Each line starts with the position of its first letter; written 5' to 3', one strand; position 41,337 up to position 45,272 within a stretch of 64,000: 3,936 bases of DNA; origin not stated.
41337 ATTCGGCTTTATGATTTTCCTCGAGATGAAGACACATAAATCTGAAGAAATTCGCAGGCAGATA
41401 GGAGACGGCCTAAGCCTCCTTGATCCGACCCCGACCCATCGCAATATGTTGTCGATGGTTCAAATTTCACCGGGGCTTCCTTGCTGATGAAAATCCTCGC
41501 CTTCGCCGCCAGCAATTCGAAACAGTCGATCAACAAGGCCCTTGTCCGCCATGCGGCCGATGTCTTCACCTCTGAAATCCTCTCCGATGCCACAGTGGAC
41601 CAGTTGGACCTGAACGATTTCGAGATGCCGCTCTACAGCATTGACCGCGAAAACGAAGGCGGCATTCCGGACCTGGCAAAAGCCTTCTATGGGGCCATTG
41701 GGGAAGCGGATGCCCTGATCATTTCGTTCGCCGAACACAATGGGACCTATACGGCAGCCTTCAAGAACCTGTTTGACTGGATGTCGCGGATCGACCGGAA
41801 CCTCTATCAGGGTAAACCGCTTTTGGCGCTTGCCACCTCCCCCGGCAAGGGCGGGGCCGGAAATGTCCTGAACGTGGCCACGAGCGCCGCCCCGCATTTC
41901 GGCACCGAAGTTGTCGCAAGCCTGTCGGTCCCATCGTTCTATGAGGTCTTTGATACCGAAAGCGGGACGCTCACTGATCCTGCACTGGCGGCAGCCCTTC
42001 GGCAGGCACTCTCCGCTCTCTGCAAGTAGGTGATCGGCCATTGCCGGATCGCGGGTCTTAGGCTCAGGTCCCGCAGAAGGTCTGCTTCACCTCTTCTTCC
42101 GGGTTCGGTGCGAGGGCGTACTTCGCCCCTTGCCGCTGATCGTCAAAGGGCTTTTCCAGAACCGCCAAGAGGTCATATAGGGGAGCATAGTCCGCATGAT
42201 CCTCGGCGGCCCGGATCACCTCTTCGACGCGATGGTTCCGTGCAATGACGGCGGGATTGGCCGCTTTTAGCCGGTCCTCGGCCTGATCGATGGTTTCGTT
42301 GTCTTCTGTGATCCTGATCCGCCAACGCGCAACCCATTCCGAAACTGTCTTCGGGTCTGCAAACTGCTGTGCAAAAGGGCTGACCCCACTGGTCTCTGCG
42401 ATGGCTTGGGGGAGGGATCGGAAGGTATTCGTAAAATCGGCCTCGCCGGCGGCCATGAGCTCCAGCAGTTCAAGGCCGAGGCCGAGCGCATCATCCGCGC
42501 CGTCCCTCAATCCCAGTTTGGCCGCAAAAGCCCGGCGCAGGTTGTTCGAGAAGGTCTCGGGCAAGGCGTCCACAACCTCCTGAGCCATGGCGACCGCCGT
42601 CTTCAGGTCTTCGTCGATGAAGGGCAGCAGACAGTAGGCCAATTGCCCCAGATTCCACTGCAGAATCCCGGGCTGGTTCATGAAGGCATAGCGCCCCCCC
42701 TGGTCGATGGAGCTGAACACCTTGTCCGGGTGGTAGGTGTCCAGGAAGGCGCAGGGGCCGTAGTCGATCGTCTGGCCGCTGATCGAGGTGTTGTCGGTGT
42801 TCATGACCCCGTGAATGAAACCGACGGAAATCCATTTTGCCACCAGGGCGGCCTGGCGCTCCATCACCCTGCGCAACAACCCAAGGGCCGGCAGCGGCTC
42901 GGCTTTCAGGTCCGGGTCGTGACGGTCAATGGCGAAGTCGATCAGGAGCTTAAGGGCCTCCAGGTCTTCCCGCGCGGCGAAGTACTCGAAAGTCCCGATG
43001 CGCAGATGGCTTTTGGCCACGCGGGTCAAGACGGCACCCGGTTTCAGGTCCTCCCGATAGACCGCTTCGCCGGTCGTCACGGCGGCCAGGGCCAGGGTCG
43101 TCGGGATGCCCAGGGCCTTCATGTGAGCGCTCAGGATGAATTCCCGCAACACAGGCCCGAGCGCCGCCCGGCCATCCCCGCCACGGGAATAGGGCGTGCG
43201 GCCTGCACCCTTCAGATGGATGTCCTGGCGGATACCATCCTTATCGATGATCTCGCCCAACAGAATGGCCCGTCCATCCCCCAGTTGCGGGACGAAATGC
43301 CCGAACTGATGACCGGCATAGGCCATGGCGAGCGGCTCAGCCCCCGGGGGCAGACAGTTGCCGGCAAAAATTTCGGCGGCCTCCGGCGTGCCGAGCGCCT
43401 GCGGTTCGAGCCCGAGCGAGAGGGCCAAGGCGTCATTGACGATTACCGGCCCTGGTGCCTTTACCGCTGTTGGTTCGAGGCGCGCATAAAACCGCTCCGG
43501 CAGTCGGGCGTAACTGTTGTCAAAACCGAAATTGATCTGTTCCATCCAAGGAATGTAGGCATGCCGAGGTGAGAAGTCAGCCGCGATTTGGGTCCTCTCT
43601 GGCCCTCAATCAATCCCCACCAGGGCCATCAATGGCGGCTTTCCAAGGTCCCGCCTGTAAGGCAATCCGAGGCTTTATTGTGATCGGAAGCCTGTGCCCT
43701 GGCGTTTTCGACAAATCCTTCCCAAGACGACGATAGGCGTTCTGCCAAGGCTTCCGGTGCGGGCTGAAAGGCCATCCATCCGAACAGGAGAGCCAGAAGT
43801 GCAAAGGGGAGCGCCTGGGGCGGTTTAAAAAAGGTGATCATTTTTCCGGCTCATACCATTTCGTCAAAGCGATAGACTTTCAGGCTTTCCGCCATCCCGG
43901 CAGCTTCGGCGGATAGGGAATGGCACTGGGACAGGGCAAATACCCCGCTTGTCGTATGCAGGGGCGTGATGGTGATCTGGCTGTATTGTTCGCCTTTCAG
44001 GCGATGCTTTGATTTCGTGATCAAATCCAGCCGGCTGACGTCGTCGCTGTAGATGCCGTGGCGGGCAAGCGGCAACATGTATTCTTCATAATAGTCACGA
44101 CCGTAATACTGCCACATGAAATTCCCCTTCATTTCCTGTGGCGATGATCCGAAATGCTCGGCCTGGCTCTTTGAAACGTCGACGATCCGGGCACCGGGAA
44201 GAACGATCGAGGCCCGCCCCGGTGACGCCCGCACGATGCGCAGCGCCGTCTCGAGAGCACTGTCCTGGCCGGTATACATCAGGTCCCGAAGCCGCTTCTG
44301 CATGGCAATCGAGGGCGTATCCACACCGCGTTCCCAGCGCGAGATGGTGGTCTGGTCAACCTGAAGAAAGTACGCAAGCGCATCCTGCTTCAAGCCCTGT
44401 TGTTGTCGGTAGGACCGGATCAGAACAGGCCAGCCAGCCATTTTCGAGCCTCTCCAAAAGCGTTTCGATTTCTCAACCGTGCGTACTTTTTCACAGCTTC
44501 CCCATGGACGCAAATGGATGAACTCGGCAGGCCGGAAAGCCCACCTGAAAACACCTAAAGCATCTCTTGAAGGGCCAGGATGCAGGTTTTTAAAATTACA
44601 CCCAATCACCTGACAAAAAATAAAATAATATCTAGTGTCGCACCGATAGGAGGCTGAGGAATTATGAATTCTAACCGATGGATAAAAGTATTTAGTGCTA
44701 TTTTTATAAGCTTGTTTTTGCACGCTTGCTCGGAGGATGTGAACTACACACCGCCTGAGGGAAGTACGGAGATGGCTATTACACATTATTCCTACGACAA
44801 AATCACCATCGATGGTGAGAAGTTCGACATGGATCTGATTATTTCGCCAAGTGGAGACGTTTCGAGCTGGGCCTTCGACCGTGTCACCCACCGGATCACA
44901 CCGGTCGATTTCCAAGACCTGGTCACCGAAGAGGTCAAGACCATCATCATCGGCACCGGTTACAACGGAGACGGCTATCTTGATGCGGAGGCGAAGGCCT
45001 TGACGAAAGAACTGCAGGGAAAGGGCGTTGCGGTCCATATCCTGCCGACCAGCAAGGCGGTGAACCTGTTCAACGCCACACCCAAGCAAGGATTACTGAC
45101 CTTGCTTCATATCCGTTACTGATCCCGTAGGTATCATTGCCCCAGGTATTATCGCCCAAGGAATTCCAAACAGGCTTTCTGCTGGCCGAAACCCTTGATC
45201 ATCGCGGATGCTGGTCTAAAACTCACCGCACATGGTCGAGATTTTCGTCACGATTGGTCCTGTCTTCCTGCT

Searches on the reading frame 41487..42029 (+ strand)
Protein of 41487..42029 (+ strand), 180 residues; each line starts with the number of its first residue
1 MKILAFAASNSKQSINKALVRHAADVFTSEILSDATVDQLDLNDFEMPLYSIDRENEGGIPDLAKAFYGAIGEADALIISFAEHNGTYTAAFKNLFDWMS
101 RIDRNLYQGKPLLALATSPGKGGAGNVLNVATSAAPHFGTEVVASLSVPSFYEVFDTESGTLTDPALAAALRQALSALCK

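Call 76: search_protein_families(library=pfam, proteins=[window:41487-42029:+], max_evalue=0.01)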
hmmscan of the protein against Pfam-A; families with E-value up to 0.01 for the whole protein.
window:41487-42029:+ (180 aa): 2 families
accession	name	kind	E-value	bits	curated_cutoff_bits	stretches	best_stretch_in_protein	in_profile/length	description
PF03358.20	FMN_red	-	5.5e-33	114.1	24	1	1-145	1-142/152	NADPH-dependent FMN reductase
PF02525.22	Flavodoxin_2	-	2.9e-05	24.3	27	1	1-121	1-137/198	Flavodoxin-like fold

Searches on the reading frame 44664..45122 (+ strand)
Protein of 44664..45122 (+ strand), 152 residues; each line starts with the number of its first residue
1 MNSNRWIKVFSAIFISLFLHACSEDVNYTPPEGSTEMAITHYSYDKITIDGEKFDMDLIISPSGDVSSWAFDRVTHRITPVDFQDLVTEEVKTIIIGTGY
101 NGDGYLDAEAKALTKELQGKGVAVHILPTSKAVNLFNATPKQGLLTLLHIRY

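Call 76: search_protein_families(library=pfam, proteins=[window:44664-45122:+], max_evalue=0.01)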
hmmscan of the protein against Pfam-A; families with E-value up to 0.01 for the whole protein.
window:44664-45122:+ (152 aa): 1 family
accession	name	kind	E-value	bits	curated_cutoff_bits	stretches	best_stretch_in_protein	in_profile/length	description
PF04430.19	DUF498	-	1.2e-13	51.4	33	1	39-139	1-97/109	Protein of unknown function (DUF498/DUF598)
